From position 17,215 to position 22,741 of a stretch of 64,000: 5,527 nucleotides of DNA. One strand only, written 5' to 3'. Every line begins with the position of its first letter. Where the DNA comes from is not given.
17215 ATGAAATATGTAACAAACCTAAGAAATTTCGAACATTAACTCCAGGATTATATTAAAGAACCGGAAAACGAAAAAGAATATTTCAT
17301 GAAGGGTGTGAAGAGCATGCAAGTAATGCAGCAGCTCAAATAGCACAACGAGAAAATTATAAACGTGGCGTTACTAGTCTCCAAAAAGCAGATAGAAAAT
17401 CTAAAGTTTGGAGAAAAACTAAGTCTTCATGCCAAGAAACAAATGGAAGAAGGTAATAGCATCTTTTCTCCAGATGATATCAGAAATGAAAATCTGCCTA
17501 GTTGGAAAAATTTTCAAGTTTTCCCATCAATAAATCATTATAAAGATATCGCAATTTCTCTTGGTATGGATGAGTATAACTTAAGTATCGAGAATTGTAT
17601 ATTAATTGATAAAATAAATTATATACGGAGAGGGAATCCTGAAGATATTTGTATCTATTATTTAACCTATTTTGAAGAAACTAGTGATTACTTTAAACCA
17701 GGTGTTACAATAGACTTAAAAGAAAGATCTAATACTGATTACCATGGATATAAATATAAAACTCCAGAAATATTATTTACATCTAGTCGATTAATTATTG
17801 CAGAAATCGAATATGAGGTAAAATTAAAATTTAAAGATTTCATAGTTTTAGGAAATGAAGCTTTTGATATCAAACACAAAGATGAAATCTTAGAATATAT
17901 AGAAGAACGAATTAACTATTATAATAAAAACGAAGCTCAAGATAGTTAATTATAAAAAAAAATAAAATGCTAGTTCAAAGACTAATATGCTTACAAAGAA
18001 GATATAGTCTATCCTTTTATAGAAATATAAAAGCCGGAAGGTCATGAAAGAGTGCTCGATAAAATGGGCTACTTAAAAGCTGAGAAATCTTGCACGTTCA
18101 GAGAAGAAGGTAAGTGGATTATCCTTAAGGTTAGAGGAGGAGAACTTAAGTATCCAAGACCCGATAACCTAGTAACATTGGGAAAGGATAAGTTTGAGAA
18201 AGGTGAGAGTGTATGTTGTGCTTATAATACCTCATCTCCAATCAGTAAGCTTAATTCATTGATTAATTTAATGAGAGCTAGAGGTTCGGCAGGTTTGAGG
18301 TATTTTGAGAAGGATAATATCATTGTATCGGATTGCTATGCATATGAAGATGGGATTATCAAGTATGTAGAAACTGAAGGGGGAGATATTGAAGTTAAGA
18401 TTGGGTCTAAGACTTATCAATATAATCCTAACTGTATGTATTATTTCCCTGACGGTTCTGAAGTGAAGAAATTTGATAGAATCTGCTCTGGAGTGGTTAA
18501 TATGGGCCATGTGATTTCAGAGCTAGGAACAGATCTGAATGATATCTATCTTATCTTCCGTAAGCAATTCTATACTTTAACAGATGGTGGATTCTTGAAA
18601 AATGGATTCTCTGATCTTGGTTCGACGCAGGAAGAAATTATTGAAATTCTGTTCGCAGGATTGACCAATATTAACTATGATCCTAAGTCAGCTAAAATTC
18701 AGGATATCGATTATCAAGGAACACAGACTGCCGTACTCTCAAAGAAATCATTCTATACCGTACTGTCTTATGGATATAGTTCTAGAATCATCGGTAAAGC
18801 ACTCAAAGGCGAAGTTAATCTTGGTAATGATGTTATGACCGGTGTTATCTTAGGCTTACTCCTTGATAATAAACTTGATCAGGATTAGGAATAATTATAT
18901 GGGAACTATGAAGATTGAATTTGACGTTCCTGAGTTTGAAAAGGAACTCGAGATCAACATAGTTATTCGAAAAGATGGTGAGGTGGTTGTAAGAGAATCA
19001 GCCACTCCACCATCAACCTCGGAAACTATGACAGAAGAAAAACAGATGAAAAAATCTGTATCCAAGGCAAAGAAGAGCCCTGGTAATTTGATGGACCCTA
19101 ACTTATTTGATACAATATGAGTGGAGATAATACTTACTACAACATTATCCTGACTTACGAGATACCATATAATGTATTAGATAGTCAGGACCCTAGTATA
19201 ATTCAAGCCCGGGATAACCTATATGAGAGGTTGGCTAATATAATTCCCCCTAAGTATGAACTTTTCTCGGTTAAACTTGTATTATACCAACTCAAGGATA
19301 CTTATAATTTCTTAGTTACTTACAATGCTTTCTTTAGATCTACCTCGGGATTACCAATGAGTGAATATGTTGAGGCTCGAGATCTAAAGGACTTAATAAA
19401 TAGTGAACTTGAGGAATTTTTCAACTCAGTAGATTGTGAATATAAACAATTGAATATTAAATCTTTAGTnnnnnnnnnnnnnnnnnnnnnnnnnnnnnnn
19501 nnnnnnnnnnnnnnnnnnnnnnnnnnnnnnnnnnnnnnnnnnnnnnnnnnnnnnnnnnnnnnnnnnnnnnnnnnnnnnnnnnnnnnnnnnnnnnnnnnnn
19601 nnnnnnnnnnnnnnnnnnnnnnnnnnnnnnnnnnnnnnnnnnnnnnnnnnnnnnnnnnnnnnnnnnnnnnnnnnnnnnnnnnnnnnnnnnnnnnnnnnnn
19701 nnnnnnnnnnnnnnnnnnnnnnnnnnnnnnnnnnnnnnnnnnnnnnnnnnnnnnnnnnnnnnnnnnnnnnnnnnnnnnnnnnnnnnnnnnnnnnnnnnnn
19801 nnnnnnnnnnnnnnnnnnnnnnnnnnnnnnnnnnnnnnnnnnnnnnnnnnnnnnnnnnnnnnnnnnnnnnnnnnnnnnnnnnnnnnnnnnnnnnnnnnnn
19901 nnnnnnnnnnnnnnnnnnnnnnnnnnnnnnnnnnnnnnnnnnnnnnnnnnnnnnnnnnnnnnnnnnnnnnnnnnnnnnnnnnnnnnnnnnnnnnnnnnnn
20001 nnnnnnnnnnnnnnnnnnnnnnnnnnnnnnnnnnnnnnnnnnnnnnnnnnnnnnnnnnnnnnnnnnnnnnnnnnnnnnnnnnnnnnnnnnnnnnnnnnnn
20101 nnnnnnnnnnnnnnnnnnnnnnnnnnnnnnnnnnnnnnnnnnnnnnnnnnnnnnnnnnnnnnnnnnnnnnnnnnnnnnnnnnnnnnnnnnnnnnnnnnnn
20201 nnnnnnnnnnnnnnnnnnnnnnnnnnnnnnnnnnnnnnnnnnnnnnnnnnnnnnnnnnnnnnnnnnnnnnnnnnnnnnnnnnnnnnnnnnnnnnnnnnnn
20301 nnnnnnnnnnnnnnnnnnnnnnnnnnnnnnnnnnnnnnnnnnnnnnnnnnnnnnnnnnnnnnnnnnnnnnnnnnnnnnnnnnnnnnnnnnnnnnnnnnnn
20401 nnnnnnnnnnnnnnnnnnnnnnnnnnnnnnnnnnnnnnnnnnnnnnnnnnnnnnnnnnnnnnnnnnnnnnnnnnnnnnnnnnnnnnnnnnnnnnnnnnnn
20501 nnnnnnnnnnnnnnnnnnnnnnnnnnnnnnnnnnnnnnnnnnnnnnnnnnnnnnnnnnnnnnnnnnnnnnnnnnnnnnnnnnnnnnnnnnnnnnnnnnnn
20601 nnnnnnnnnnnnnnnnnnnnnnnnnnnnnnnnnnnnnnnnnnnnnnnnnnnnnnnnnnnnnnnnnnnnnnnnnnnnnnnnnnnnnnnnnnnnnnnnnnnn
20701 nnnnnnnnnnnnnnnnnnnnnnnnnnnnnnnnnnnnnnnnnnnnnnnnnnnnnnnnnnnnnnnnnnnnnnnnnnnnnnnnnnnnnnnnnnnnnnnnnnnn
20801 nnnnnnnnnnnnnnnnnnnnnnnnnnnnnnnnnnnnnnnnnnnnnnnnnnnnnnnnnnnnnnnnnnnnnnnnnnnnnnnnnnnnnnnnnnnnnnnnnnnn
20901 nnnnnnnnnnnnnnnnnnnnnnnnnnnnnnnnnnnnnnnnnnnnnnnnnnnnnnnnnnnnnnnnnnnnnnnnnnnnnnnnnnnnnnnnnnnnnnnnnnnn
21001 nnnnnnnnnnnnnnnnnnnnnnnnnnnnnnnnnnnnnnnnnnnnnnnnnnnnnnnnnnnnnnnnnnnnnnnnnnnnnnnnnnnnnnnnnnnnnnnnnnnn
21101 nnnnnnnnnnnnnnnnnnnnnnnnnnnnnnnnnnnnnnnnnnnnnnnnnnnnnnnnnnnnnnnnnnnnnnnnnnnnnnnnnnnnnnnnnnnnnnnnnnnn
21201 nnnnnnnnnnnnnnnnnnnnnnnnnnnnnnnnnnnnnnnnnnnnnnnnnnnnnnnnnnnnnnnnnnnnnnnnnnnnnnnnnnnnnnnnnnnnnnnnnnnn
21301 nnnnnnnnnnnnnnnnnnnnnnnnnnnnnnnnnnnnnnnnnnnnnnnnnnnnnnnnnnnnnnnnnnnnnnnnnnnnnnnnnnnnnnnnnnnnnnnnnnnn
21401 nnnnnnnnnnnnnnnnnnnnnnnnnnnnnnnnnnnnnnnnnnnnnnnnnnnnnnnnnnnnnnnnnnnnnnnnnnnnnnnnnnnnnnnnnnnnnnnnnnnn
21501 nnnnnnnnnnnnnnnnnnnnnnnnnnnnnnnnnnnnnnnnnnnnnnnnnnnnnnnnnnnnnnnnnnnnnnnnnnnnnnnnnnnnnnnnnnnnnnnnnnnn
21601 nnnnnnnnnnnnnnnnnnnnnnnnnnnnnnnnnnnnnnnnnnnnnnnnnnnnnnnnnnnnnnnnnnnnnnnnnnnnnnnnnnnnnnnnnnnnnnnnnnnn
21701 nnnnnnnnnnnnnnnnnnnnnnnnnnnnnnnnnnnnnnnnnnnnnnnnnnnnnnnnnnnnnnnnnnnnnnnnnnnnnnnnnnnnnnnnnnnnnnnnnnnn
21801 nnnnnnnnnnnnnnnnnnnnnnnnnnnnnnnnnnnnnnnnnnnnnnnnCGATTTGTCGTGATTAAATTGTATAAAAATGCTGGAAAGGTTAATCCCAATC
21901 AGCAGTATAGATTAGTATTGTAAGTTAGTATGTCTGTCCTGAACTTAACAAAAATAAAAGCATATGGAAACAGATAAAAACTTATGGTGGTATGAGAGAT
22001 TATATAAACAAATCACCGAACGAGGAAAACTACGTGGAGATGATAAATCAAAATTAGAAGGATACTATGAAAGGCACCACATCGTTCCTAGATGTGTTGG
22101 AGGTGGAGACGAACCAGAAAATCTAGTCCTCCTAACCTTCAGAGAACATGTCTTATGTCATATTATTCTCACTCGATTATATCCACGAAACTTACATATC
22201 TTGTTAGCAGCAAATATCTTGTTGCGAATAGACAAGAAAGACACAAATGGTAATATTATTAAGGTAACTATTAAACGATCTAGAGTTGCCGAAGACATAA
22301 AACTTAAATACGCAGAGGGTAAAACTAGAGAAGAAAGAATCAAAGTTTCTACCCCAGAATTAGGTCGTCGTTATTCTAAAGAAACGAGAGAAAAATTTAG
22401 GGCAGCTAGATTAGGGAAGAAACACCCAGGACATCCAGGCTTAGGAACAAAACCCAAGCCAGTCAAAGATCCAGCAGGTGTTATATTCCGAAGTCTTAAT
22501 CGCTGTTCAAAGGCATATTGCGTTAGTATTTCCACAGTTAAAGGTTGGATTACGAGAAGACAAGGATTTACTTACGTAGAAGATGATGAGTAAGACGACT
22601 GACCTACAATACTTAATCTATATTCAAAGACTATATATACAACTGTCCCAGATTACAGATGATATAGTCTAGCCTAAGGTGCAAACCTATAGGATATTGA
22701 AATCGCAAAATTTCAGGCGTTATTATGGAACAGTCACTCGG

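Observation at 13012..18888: Beta-prime RNA polymerase gene split into five exons by four group I introns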

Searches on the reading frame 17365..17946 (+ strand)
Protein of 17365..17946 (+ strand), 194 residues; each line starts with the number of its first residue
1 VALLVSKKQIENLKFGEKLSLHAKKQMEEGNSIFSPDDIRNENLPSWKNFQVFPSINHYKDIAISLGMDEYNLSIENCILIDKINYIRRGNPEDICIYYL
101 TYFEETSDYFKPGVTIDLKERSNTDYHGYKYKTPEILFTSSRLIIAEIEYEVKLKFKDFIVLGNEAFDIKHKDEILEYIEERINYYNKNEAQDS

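Call 13: search_protein_families(library=pfam, max_evalue=0.1, proteins=[window:17365-17946:+])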
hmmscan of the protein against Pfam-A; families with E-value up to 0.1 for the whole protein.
window:17365-17946:+ (194 aa): 0 families

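Call 14: search_protein_families(library=phrogs, max_evalue=0.01, proteins=[window:17365-17946:+])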
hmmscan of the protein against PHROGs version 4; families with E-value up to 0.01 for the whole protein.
window:17365-17946:+ (194 aa): 0 families

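Call 48: find_related_loci(query=window:17365-17946:+, collection=viral_contigs, flank=2500)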
Query window:17365-17946:+ (194 aa) in viral_contigs; peptide patterns used: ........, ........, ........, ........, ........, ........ (x = any residue, [..] = any of these).
27 stretches matched a pattern, but none encodes a relative of the query by tblastn (E <= 1e-3).

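Call 49: find_homologous_proteins(query=window:17365-17946:+, max_evalue=0.001)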
Query window:17365-17946:+ (194 aa): 11 proteins with E <= 0.001 among 76 candidates.
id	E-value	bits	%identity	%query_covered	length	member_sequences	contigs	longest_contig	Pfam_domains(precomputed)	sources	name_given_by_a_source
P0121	1.2e-123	428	100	100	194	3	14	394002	-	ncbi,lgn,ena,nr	ncbi:MAG: hypothetical protein J6I84_02565 [Bacilli bacterium]|nr:hypothetical protein [Bacilli bact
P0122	1.1e-76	275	73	89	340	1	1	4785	-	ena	-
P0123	4.4e-65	237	62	88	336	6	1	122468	-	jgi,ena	-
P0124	4.8e-63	231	59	88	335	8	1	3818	-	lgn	-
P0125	1.5e-50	190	62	81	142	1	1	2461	-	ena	-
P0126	1.7e-46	177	53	86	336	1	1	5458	-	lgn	-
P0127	4.0e-45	172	73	54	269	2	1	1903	-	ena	-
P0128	1.8e-40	157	52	86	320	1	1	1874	-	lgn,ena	-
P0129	1.1e-39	154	50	85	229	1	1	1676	-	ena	-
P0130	2.6e-39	153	49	87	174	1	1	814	-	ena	-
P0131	5.6e-32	129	48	85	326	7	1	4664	-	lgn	-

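Call 50: find_encoding_contigs(protein=P0122, flank=1500, max_places=3)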
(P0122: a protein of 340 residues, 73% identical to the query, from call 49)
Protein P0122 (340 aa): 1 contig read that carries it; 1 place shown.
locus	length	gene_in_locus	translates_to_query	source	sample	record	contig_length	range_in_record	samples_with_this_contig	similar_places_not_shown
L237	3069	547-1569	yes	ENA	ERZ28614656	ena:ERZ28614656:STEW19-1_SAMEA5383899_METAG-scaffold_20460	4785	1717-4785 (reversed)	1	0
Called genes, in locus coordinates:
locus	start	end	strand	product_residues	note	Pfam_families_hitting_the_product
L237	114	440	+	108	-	-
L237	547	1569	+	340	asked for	-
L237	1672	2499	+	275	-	-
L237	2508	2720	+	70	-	-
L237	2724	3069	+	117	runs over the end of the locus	-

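Call 51: find_encoding_contigs(protein=P0124, flank=1500, max_places=3)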
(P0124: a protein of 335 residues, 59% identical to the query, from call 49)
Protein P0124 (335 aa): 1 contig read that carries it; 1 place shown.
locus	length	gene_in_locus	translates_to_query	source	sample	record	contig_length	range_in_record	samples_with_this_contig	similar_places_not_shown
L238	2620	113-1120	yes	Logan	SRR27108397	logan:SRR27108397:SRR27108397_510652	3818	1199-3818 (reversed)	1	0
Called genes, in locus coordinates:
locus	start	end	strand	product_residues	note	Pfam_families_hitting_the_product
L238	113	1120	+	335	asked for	-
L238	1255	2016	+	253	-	-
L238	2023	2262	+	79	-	-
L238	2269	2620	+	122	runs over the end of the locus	-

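Call 52: find_encoding_contigs(protein=P0126, flank=1500, max_places=3)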
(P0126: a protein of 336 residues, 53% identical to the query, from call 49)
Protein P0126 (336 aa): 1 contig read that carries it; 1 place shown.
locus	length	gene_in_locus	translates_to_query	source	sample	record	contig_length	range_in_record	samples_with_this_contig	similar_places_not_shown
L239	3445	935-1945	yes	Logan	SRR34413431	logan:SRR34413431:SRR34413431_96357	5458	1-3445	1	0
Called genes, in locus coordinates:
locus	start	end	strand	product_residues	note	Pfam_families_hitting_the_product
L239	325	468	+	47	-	-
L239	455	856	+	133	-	-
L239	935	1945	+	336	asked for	-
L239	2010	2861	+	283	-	-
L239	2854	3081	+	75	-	-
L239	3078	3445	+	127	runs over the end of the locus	-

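Call 53: find_encoding_contigs(protein=P0131, flank=1500, max_places=3)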
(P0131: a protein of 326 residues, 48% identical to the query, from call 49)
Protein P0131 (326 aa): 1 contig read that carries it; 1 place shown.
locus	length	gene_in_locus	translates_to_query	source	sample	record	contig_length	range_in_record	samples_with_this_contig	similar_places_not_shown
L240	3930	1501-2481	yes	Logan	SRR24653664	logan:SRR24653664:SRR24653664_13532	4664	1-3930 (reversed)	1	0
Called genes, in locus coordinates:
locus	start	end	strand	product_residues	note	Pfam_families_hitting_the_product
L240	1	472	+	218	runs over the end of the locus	-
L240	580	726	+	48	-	-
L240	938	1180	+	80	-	-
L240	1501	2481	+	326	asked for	-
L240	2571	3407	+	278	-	-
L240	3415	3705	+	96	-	-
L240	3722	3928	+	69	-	?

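Call 71: find_encoding_contigs(protein=P0127, flank=1500, max_places=2)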
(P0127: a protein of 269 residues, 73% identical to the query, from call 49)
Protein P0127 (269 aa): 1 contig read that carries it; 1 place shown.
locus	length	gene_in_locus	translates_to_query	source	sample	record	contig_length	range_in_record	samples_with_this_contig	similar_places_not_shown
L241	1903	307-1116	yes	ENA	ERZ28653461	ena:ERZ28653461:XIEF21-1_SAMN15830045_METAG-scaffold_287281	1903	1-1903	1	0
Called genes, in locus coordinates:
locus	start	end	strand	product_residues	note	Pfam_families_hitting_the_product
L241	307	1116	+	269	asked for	-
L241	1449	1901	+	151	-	?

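Call 72: find_encoding_contigs(protein=P0128, flank=1500, max_places=2)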
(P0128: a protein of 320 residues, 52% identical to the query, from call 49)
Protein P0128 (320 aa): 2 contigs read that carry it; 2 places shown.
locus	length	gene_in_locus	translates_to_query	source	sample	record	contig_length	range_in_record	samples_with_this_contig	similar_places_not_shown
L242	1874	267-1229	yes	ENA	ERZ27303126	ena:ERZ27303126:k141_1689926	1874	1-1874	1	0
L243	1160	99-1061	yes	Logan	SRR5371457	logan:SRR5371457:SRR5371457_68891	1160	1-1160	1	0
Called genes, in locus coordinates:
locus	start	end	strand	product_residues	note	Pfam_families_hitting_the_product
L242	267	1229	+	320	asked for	-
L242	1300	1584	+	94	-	-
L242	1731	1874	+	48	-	?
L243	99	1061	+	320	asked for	-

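Call 73: find_encoding_contigs(protein=P0129, flank=1500, max_places=2)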
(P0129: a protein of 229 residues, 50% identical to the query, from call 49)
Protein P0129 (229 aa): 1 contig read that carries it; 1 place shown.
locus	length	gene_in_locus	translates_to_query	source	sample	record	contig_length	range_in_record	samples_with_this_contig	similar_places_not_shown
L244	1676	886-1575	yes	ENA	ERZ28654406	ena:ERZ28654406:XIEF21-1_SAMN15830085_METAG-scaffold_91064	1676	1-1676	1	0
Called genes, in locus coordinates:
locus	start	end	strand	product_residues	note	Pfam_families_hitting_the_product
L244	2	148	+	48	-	?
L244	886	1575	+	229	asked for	-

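Call 74: find_encoding_contigs(protein=P0121, flank=1500, max_places=6)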
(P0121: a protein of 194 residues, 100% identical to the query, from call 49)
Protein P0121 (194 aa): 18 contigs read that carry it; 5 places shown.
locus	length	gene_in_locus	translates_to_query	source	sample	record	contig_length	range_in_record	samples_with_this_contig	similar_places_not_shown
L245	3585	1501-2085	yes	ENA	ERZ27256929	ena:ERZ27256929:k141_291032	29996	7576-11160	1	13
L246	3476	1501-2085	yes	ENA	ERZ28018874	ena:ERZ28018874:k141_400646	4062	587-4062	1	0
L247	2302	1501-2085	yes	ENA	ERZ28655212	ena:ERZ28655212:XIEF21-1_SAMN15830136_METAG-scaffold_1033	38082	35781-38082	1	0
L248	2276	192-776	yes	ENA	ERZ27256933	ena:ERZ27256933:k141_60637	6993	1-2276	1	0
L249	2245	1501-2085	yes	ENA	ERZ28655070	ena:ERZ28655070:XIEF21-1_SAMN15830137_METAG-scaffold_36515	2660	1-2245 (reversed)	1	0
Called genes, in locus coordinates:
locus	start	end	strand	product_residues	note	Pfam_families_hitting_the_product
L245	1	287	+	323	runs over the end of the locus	-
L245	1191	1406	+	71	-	-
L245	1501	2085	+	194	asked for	-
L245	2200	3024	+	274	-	-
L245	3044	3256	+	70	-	-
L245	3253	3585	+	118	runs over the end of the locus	-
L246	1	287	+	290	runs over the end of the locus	?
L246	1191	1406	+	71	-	-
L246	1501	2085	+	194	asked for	-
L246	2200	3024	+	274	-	-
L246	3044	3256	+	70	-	-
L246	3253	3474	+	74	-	?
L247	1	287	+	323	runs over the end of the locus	-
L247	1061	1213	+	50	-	-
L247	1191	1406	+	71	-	-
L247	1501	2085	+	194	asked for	-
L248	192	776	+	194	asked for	-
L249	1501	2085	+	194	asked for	-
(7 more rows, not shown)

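Call 78: search_protein_families(library=pfam, max_evalue=1, proteins=[P0122, P0123])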
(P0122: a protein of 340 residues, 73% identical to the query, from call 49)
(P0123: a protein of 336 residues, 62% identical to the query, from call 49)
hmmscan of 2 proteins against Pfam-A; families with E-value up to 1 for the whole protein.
P0122 (340 aa): 2 families
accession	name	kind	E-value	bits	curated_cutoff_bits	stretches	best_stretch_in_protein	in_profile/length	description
PF10544.15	T5orf172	-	0.005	17.8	20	1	241-327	2-98/101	T5orf172 domain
PF13455.12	MUG113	-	0.066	14.2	22.3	1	255-322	1-66/73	Meiotically up-regulated gene 113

P0123 (336 aa): 1 family
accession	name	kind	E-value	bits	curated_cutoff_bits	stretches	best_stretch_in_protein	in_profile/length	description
PF10544.15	T5orf172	-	0.014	16.3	20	1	244-317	2-89/101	T5orf172 domain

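Call 79: search_protein_families(library=phrogs, max_evalue=0.01, proteins=[P0122])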
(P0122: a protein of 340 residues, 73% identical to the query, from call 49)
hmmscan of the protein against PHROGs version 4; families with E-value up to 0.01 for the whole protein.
P0122 (340 aa): 0 families

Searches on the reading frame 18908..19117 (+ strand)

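Call 79: search_protein_families(library=phrogs, max_evalue=0.01, proteins=[window:18908-19117:+])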
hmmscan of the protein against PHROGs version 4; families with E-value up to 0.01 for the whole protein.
window:18908-19117:+ (70 aa): 1 family
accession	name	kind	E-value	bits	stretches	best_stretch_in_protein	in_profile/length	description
phrog_19961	-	tail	0.0012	18.8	1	9-67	123-181/480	tail fiber protein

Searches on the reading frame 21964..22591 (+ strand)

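Call 78: search_protein_families(library=pfam, max_evalue=1, proteins=[window:21964-22591:+])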
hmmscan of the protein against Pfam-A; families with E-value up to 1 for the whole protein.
window:21964-22591:+ (209 aa): 2 families
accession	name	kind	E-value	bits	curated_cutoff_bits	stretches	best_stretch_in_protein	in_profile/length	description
PF01844.29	HNH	-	0.0041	17.7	21.4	1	35-57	14-36/47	HNH endonuclease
PF07460.16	NUMOD3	-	0.0092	16.3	20.4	1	134-155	1-22/37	NUMOD3 motif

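Call 79: search_protein_families(library=phrogs, max_evalue=0.01, proteins=[window:21964-22591:+])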
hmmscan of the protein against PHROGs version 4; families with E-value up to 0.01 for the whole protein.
window:21964-22591:+ (209 aa): 3 families
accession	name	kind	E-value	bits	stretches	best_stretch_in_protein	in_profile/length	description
phrog_655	-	DNA, RNA and nucleotide metabolism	1.3e-32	115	1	8-158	27-167/343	homing endonuclease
phrog_10088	-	DNA, RNA and nucleotide metabolism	1.5e-09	38.5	1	10-72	3-62/331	homing endonuclease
phrog_12434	-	DNA, RNA and nucleotide metabolism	1.3e-06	29.1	1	22-89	25-94/292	HNH endonuclease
